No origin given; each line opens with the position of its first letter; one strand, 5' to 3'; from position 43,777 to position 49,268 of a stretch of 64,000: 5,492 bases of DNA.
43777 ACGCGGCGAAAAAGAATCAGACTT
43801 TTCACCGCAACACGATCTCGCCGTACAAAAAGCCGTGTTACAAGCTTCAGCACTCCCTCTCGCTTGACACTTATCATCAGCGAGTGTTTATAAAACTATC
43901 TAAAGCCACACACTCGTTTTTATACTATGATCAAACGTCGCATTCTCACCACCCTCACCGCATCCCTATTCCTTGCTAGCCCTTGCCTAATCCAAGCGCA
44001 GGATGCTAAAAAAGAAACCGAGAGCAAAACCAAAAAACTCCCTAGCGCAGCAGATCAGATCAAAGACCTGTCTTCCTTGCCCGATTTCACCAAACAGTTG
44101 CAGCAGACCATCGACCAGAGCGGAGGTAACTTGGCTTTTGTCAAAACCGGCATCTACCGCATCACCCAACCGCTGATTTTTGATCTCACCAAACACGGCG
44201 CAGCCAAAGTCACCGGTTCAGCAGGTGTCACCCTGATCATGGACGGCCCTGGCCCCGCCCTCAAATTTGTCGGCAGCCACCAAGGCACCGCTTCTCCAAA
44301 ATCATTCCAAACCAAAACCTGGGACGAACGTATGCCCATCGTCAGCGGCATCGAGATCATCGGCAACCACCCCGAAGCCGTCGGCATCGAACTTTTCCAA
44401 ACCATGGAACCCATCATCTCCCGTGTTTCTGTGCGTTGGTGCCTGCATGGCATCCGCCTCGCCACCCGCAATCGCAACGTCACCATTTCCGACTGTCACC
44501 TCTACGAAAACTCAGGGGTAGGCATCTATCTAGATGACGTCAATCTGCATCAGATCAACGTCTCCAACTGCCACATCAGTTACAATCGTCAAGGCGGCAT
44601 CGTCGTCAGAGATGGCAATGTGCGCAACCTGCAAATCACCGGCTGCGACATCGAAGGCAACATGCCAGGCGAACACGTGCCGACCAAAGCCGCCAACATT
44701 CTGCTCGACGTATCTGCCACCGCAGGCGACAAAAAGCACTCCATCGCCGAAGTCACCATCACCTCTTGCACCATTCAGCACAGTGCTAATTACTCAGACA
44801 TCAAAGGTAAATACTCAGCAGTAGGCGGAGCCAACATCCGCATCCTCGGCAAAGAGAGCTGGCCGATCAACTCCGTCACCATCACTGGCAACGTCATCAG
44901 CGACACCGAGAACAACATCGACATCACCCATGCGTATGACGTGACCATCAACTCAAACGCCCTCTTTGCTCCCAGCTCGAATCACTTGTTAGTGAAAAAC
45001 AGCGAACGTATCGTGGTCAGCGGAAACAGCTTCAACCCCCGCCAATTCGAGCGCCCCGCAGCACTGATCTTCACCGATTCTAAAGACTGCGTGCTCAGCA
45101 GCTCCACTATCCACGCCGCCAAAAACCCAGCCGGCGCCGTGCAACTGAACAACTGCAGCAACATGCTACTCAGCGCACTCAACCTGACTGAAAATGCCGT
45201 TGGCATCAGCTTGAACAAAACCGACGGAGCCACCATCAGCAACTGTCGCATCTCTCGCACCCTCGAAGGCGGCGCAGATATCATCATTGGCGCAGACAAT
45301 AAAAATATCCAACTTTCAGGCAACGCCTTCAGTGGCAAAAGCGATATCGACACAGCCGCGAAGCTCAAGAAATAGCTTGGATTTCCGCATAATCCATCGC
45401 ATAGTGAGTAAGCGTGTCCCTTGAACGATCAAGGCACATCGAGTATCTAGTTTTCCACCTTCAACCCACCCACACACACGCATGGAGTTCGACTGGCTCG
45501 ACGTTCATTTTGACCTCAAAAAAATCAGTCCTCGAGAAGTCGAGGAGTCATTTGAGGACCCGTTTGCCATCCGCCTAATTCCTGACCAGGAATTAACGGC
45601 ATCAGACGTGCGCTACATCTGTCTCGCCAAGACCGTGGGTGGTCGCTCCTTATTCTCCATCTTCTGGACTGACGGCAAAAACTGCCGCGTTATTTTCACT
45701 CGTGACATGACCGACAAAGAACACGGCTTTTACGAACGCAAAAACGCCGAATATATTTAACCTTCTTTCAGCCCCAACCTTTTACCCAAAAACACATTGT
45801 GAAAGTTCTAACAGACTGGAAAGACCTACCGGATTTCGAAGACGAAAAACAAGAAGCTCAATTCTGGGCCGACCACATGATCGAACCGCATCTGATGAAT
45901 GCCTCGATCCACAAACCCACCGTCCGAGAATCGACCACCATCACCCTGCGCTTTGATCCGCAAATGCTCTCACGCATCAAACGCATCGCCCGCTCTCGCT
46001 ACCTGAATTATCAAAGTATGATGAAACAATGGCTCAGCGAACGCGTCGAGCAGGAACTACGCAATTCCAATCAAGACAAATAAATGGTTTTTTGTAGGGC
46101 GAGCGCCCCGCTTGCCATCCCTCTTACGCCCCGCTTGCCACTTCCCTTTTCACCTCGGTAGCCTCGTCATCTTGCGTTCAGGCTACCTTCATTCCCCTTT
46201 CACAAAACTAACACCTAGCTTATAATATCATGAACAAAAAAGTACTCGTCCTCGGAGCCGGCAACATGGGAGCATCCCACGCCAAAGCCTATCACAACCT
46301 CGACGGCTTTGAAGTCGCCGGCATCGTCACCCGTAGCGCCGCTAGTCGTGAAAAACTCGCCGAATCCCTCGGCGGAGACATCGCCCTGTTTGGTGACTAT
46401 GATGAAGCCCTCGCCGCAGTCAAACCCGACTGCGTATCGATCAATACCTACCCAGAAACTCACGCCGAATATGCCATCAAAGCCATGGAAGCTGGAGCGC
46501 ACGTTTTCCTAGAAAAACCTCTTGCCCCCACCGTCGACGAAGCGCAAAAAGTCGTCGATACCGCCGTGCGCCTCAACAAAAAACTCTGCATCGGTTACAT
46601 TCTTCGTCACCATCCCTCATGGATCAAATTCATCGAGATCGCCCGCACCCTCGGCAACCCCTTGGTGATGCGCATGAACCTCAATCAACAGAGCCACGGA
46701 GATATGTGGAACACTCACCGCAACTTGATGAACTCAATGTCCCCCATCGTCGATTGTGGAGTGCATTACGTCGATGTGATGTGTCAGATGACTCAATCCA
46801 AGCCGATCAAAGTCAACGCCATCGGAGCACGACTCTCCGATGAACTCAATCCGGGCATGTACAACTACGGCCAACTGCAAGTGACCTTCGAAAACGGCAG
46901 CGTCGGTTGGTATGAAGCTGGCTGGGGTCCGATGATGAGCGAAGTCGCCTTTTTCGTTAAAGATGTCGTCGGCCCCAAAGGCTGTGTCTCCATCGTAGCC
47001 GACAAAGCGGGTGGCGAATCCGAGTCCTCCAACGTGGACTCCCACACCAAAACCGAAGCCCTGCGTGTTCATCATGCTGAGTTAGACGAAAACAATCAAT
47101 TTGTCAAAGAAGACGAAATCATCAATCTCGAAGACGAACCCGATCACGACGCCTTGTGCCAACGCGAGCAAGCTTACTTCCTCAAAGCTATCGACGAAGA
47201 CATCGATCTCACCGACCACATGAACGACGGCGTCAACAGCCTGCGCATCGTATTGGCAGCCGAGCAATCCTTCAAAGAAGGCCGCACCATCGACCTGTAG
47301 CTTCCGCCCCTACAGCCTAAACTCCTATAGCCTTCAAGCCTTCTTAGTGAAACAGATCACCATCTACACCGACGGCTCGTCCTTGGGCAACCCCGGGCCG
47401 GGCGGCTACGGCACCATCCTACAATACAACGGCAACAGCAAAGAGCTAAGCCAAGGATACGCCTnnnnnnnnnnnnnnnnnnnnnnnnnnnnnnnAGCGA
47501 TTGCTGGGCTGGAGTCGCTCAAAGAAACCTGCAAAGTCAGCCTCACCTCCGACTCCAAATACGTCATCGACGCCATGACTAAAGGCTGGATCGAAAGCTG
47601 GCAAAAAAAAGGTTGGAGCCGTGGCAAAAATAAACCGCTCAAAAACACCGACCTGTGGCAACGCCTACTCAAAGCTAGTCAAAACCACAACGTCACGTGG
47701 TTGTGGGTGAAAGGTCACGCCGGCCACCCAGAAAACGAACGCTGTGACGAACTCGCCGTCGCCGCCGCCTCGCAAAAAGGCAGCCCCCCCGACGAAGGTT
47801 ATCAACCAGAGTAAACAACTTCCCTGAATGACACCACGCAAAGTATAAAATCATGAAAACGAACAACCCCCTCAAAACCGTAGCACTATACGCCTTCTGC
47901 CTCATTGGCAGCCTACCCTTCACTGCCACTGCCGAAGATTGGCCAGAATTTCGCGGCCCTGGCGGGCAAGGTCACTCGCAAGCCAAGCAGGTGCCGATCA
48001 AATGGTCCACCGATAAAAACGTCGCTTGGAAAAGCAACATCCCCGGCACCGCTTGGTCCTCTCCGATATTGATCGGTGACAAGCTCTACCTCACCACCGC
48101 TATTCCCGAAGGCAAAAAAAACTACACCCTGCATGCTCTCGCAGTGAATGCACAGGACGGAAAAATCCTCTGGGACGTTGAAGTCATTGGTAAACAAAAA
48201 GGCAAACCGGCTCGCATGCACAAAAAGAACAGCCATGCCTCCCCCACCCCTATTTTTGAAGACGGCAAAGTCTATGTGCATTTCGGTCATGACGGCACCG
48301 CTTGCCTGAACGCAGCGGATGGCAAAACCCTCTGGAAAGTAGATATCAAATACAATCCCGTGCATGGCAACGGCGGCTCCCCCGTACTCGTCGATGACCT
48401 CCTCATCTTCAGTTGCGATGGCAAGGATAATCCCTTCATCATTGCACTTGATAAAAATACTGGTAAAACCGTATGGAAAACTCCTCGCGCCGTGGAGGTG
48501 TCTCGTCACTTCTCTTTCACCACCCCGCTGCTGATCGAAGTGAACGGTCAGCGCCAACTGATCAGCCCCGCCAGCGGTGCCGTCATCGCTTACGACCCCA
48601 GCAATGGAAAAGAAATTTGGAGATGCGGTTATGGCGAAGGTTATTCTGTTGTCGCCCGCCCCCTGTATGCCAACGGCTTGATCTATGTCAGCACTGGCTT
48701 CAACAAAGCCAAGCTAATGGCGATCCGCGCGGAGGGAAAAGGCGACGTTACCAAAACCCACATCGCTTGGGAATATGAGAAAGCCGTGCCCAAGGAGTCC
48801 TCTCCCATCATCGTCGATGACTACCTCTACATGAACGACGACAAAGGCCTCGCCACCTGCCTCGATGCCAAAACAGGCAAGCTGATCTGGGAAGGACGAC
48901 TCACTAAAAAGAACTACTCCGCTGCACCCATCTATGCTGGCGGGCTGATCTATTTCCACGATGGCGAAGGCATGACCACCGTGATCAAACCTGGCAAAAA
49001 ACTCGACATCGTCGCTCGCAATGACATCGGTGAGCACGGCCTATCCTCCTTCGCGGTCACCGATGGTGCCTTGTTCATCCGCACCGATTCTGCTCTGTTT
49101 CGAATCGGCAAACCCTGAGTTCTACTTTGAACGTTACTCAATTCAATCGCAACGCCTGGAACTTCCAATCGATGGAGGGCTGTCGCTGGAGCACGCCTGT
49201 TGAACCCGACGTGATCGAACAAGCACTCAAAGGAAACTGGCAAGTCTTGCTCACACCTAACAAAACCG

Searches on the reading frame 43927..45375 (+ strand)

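Call 5: search_protein_families(library=pfam, proteins=[window:43927-45375:+], max_evalue=0.001)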
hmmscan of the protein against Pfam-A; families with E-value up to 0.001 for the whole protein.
window:43927-45375:+ (482 aa): 2 families
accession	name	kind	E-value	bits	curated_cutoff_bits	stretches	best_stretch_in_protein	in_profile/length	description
PF13229.12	Beta_helix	-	1.7e-21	76.9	25.9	2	152-248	47-141/158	Right handed beta helix region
PF05048.19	NosD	-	3e-18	66.5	23.6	2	308-473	18-175/212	Periplasmic copper-binding protein (NosD)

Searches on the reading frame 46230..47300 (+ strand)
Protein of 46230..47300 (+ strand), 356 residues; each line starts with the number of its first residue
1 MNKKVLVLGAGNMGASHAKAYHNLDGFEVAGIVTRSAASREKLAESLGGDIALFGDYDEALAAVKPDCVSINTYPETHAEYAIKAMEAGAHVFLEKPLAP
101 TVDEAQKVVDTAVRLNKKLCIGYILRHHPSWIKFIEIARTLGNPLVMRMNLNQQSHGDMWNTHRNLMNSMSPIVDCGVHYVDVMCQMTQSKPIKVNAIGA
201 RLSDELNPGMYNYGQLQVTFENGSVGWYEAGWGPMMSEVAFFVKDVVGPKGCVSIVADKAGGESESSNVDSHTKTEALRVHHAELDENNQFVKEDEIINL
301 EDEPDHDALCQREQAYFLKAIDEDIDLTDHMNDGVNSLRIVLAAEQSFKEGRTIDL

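Call 5: search_protein_families(library=pfam, proteins=[window:46230-47300:+], max_evalue=0.001)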
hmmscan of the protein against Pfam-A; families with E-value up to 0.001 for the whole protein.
window:46230-47300:+ (356 aa): 4 families
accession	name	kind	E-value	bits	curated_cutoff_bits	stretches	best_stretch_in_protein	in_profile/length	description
PF01408.29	GFO_IDH_MocA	-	1.1e-28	100.8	24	1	4-123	2-120/120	Oxidoreductase family, NAD-binding Rossmann fold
PF22725.1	GFO_IDH_MocA_C3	-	4.9e-10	39.9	27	1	140-233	12-105/124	GFO/IDH/MocA C-terminal domain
PF02894.22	GFO_IDH_MocA_C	-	1.9e-08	34.8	22.9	1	140-356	8-218/218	Oxidoreductase family, C-terminal alpha/beta domain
PF01488.26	Shikimate_DH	-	0.00017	22.1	24.3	1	2-63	12-75/138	Shikimate / quinate 5-dehydrogenase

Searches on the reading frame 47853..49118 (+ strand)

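Call 69: search_protein_families(library=pfam, proteins=[window:47853-49118:+], max_evalue=0.001)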
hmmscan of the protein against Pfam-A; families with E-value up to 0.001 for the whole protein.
window:47853-49118:+ (421 aa): 3 families
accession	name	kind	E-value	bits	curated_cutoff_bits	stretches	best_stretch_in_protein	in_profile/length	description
PF13360.13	PQQ_2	-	1.1e-33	117.3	27.6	3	97-295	7-188/233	Outer membrane protein assembly factor BamB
PF01011.28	PQQ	-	2.2e-18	66.7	26.7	1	304-373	29-109/595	Glucose/ethanol/alcohol dehydrogenase, beta-propeller domain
PF13570.13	Beta-prop_ACSF4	-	2.5e-14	53.8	133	1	195-361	72-223/329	Beta-alanine-activating enzyme, beta-propeller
